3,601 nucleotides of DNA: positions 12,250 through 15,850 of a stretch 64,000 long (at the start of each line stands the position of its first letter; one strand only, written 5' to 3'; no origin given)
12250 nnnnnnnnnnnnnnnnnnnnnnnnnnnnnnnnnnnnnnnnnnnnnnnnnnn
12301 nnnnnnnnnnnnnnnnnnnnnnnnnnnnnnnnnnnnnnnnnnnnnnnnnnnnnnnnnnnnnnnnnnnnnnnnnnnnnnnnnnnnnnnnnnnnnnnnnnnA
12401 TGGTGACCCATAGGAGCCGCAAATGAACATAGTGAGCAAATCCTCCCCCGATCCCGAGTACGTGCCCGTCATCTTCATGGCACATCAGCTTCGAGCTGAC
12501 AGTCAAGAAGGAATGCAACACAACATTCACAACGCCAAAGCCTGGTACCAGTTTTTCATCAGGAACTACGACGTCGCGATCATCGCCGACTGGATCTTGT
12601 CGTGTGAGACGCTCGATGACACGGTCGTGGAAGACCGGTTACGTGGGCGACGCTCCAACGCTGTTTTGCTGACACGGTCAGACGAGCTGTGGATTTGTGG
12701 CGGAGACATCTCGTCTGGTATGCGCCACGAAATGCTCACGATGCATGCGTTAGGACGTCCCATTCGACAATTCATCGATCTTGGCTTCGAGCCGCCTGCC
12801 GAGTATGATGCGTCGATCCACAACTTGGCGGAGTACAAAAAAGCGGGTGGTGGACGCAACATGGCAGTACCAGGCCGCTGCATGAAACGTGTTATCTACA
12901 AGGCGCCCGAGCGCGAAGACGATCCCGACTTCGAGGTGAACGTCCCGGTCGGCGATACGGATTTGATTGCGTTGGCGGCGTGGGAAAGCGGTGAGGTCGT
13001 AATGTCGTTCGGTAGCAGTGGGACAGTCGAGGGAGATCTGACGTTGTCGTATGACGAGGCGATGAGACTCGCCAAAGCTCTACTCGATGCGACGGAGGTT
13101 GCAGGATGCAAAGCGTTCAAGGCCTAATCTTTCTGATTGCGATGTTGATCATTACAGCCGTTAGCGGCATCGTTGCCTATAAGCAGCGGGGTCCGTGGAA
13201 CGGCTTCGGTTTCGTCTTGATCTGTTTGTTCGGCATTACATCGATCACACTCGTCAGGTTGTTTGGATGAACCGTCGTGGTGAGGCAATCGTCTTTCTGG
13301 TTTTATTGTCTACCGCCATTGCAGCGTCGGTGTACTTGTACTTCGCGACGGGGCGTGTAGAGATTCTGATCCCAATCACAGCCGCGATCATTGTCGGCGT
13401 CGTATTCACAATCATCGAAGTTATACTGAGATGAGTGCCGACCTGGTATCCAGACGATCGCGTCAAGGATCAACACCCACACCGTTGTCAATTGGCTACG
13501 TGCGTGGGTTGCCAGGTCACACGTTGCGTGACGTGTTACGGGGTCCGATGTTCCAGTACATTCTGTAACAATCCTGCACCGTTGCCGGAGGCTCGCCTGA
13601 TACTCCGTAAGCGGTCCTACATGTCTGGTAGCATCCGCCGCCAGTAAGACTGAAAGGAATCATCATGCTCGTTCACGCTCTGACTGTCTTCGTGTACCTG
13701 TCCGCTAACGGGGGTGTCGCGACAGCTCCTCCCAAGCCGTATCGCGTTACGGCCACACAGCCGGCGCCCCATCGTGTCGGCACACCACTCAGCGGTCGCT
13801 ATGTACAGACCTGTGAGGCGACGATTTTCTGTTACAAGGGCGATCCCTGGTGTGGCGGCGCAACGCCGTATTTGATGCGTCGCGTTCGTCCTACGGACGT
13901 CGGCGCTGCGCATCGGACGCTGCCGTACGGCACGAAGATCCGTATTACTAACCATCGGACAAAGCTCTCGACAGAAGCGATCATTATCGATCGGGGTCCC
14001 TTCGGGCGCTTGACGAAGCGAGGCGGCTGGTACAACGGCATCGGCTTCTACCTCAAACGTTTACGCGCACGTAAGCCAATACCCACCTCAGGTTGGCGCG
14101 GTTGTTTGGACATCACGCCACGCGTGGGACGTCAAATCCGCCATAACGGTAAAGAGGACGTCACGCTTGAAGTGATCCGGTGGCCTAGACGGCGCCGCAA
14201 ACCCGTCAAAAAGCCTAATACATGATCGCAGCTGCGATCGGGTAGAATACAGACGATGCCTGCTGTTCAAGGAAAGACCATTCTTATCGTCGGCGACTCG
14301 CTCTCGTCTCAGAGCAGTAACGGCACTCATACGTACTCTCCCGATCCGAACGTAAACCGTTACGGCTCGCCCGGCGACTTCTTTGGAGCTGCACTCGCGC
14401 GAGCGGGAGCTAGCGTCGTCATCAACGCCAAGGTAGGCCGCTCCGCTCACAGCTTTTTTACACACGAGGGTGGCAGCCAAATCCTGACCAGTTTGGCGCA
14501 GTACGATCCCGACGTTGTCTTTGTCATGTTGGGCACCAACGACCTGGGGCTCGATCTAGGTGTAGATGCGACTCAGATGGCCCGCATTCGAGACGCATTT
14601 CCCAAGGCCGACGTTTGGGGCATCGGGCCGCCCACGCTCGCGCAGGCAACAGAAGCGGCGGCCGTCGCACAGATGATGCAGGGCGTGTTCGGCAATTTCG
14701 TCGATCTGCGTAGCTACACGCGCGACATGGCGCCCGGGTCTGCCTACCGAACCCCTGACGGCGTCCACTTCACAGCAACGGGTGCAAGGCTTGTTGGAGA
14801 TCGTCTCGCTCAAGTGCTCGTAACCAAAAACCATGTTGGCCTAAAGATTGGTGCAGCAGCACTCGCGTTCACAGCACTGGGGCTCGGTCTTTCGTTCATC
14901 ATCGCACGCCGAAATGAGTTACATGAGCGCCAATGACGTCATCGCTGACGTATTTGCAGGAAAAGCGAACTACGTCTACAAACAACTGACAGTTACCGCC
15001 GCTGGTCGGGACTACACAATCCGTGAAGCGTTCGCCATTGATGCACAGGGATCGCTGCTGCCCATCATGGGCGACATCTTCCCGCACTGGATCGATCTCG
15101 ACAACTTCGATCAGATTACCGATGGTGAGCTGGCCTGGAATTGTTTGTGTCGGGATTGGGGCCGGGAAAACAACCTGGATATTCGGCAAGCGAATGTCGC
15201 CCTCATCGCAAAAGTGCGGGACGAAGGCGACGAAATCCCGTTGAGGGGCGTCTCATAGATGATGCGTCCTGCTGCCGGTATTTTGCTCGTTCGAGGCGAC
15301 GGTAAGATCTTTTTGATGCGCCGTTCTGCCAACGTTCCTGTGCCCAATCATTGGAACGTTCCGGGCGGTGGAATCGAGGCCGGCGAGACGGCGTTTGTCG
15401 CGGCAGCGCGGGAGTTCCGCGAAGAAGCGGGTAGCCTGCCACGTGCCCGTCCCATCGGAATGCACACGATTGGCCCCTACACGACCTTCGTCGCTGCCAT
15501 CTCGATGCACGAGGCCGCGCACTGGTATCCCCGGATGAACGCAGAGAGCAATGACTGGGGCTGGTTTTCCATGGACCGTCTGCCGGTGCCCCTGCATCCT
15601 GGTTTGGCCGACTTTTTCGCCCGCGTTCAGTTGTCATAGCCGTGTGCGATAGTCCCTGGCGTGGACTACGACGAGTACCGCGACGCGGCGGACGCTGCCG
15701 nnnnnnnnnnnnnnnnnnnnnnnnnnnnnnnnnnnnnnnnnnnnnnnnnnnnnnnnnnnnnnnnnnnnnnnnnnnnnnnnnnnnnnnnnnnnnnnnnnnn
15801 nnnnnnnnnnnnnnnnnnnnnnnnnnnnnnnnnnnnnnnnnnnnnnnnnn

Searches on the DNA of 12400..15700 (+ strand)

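Call 7: search_dna_similar(query=window:12400-15700:+, collection=phages, mode=distant, max_rows=15)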
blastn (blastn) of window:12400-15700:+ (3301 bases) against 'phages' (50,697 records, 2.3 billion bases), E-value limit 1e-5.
No match.
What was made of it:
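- Tried and rejected: DNA similarity to GenBank phages: none (call 7).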

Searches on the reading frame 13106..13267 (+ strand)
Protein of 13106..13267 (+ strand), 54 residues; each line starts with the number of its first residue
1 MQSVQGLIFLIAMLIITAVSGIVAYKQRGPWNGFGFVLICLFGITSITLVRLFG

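Call 5: search_protein_families(library=pfam, proteins=[window:13106-13267:+], max_evalue=0.1)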
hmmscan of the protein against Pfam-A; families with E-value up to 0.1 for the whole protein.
window:13106-13267:+ (54 aa): 0 families

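Call 6: search_protein_families(library=phrogs, proteins=[window:13106-13267:+], max_evalue=0.01)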
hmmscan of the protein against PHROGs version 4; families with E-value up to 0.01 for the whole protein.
window:13106-13267:+ (54 aa): 0 families

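Call 47: find_homologous_proteins(query=A4, max_evalue=0.01)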
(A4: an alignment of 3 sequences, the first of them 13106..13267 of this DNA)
Query A4 (3 sequences) (54 aa, profile of the alignment): 3 proteins with E <= 0.01 among 23 candidates.
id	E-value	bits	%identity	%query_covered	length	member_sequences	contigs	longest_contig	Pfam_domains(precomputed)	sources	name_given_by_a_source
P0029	4.7e-28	115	100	100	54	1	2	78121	-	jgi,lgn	jgi:hypothetical protein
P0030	5.8e-26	108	52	100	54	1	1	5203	-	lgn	-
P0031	7.4e-20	88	69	54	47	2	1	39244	-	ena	-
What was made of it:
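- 13106..13270 (+): s1: 54-aa protein with two TM helices and a short basic loop (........). Its start overlaps the upstream gene by 22 nt. Function unknown; a holin candidate only by size and position. Only 3 proteins match in a 5.8-billion-protein database (call 47).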

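Call 91: search_protein_families(library=padloc, proteins=[window:13106-13267:+], max_evalue=0.01)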
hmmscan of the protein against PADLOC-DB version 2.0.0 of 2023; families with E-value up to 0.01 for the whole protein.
window:13106-13267:+ (54 aa): 0 families

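Call 92: search_protein_families(library=ncbifam, proteins=[window:13106-13267:+], max_evalue=0.1)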
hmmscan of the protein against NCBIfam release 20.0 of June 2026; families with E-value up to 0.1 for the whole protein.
window:13106-13267:+ (54 aa): 1 family
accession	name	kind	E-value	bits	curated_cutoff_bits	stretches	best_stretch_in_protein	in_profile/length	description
TIGR02972.1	TMAO_torE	equivalog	0.032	14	77.75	1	29-54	8-33/49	trimethylamine N-oxide reductase system protein TorE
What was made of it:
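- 13106..13270 (+): No family hit (calls 5, 6, 92).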

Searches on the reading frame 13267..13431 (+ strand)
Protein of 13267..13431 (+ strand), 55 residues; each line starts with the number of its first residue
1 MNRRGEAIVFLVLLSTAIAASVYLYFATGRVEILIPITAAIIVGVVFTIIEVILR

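Call 5: search_protein_families(library=pfam, proteins=[window:13267-13431:+], max_evalue=0.1)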
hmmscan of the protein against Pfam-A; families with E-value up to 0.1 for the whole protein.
window:13267-13431:+ (55 aa): 0 families

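Call 6: search_protein_families(library=phrogs, proteins=[window:13267-13431:+], max_evalue=0.01)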
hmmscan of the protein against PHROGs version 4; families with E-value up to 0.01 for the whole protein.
window:13267-13431:+ (55 aa): 0 families

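Call 62: search_protein_representatives(protein=window:13267-13431:+)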
Query: 55 residues. Proteins with E-value up to 0.001 (for the whole library): 4; up to 1e-10: 1; up to 1e-30: 0. The best 4 are listed.
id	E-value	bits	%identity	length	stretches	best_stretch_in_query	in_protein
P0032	1.4e-23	96.5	100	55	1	1-55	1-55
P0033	9.1e-10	53.8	52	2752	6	4-32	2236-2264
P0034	3.6e-04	36.5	48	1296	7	3-32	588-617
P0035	4.2e-04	36.3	51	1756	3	29-54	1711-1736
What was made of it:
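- On Holin (class II / pinholin): No hit in Pfam, PHROGs, NCBIfam or PADLOC (calls 5, 6, 91, 92). s1 has 3 relatives in all (call 47) and s2 has none (call 62).
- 13267..13434 (+): s2: 55-aa orphan protein with two TM helices. It fits exactly between the s1 stop (ATGA overlap) and the next gene's GTG (TGAGTG). An exhaustive HMMER search gave no real homologues (call 62).
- Tried and rejected: An exhaustive HMMER search with s2: only spurious hits to very long proteins (call 62).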

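Call 91: search_protein_families(library=padloc, proteins=[window:13267-13431:+], max_evalue=0.01)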
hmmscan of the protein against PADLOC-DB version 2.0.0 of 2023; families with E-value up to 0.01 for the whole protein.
window:13267-13431:+ (55 aa): 0 families

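Call 92: search_protein_families(library=ncbifam, proteins=[window:13267-13431:+], max_evalue=0.1)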
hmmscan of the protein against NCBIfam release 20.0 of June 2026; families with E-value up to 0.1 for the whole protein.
window:13267-13431:+ (55 aa): 0 families

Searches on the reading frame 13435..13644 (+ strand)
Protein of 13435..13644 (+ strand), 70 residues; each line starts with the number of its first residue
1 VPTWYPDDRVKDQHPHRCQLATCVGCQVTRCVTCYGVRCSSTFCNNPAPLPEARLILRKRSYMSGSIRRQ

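Call 35: search_protein_families(library=pfam, proteins=[window:13435-13644:+], max_evalue=0.01)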
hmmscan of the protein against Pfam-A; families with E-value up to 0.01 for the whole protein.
window:13435-13644:+ (70 aa): 0 families

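Call 36: search_protein_families(library=phrogs, proteins=[window:13435-13644:+], max_evalue=0.01)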
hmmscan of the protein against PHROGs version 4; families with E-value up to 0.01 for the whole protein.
window:13435-13644:+ (70 aa): 0 families

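Call 91: search_protein_families(library=padloc, proteins=[window:13435-13644:+], max_evalue=0.01)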
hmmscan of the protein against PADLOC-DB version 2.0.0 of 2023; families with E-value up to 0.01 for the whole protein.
window:13435-13644:+ (70 aa): 0 families

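Call 92: search_protein_families(library=ncbifam, proteins=[window:13435-13644:+], max_evalue=0.1)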
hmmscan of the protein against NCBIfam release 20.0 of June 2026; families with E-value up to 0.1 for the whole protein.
window:13435-13644:+ (70 aa): 1 family
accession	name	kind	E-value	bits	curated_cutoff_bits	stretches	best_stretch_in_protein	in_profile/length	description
TIGR03601.1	B_an_ocin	subfamily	0.0029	18.2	35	1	16-43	40-68/88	heterocycloanthracin/sonorensin family bacteriocin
